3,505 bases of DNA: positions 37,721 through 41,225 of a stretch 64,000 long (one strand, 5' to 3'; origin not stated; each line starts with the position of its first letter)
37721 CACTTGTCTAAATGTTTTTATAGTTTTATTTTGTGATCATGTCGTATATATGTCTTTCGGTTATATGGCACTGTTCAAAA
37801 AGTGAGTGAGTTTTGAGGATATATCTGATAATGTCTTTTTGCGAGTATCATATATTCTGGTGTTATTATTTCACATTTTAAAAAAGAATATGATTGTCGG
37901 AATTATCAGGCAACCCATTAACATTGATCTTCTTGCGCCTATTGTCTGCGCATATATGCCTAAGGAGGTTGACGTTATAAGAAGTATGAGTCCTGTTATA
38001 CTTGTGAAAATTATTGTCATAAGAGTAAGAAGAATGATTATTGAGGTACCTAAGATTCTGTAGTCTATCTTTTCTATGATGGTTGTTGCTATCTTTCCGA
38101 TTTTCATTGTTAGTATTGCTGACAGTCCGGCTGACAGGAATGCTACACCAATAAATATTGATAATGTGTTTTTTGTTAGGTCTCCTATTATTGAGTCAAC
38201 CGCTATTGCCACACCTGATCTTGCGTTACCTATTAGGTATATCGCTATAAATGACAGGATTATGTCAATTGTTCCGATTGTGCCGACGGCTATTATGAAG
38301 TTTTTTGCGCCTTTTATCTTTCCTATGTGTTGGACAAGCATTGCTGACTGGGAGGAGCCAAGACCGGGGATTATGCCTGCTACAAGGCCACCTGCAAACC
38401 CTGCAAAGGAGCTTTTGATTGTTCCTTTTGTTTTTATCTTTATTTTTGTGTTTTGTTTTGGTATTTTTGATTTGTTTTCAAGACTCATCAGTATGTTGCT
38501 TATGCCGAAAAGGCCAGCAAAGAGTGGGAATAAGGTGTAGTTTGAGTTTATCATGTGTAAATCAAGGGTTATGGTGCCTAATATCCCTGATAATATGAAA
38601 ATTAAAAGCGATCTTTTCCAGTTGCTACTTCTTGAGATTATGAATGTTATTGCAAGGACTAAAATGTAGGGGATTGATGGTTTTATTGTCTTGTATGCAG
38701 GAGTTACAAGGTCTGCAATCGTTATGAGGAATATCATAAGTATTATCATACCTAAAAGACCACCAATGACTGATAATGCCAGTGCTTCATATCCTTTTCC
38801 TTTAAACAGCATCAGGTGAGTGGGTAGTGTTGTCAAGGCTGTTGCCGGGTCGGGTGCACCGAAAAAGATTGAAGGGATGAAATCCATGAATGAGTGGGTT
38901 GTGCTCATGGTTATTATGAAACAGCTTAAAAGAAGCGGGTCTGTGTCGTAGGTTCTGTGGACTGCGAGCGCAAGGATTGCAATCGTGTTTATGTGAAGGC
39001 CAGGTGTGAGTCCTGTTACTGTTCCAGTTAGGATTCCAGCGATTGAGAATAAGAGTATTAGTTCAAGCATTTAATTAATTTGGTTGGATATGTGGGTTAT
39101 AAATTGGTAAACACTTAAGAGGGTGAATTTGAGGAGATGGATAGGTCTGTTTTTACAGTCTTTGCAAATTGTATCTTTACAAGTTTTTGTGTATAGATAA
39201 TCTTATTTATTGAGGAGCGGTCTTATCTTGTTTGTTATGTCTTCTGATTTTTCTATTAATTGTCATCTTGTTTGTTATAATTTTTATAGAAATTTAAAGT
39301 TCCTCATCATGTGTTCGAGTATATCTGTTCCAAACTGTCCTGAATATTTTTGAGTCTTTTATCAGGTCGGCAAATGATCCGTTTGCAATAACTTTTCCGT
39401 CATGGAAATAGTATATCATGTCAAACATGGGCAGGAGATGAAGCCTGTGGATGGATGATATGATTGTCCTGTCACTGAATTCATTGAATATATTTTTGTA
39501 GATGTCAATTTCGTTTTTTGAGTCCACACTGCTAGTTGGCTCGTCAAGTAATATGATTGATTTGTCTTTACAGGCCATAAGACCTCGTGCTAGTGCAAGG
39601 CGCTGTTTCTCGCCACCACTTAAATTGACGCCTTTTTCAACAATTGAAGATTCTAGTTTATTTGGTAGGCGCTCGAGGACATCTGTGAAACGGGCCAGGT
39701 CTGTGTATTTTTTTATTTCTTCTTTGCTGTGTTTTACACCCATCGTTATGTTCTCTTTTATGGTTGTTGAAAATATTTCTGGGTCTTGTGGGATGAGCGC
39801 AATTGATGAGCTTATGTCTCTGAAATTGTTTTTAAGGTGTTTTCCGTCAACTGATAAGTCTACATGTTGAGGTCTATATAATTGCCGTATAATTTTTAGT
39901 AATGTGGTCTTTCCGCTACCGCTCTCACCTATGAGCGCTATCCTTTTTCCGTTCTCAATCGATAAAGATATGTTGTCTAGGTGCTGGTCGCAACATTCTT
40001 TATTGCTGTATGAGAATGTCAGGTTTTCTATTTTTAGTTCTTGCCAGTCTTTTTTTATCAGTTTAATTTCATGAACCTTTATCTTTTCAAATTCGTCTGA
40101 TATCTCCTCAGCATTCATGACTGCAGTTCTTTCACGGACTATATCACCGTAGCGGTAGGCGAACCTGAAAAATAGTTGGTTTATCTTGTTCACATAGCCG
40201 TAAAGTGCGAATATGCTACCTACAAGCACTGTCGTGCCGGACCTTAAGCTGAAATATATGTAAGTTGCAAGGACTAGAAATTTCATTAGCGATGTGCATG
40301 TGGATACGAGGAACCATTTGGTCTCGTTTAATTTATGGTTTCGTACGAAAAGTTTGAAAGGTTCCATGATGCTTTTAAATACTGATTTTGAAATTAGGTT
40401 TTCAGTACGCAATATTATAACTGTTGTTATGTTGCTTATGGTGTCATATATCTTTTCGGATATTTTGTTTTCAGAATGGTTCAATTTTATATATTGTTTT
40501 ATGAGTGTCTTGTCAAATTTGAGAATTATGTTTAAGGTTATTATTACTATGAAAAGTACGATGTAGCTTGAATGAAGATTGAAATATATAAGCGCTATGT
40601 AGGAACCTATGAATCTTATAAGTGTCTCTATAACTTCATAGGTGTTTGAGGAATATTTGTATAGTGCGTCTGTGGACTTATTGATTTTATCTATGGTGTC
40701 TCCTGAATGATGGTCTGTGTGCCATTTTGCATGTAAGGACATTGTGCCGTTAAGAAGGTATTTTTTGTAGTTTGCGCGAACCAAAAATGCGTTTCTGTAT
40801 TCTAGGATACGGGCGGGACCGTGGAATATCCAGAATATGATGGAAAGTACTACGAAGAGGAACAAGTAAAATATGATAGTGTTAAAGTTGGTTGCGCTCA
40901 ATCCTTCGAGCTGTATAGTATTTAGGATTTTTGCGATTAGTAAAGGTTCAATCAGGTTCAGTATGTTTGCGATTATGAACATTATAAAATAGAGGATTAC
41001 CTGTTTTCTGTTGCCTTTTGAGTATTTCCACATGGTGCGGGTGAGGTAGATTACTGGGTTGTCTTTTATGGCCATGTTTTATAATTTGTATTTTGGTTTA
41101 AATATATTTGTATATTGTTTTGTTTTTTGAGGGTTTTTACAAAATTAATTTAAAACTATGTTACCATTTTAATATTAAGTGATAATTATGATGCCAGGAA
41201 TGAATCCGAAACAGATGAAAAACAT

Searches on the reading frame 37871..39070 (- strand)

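Call 10: search_protein_families(library=pfam, proteins=[window:37871-39070:-], max_evalue=0.001)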
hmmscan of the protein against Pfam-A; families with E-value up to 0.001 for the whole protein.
window:37871-39070:- (399 aa): 1 family
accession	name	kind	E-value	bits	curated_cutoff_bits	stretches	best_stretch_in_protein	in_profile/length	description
PF01970.21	TctA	-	3.8e-55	187.7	28.9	1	6-385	1-422/423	Tripartite tricarboxylate transporter TctA family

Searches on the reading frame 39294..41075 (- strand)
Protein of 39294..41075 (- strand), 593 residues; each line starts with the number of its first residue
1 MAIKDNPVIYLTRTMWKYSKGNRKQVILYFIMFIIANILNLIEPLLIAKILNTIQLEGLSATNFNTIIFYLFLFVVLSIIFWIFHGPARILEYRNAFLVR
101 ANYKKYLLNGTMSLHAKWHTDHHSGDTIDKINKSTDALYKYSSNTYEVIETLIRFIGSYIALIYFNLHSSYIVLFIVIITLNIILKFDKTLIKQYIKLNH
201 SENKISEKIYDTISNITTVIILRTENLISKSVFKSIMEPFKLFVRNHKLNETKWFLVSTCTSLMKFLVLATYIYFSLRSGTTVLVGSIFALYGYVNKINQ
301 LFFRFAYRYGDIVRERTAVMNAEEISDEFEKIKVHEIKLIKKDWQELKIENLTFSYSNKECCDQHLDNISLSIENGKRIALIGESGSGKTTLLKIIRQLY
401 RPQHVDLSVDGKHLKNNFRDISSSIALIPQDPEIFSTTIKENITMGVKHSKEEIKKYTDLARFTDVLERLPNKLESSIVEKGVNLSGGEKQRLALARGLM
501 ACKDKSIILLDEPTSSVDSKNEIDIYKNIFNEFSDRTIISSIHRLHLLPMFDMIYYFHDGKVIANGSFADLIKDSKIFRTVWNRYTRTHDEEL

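Call 10: search_protein_families(library=pfam, proteins=[window:39294-41075:-], max_evalue=0.001)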
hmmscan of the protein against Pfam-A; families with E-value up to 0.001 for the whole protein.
window:39294-41075:- (593 aa): 5 families
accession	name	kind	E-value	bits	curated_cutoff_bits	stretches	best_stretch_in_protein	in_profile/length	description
PF00005.33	ABC_tran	-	1.1e-29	104.2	25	1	366-515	1-137/137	ABC transporter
PF00664.28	ABC_membrane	-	8.9e-12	45.7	28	1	26-295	1-267/274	ABC transporter transmembrane region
PF13304.12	AAA_21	-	1.1e-06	29.5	27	0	380-440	3-55/304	AAA domain, putative AbiEii toxin, Type IV TA system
PF02463.25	SMC_N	-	0.00056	19.8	40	0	380-543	28-198/220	RecF/RecN/SMC N terminal domain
PF13401.12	AAA_22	-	0.0008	20.2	27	0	379-425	8-54/130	AAA domain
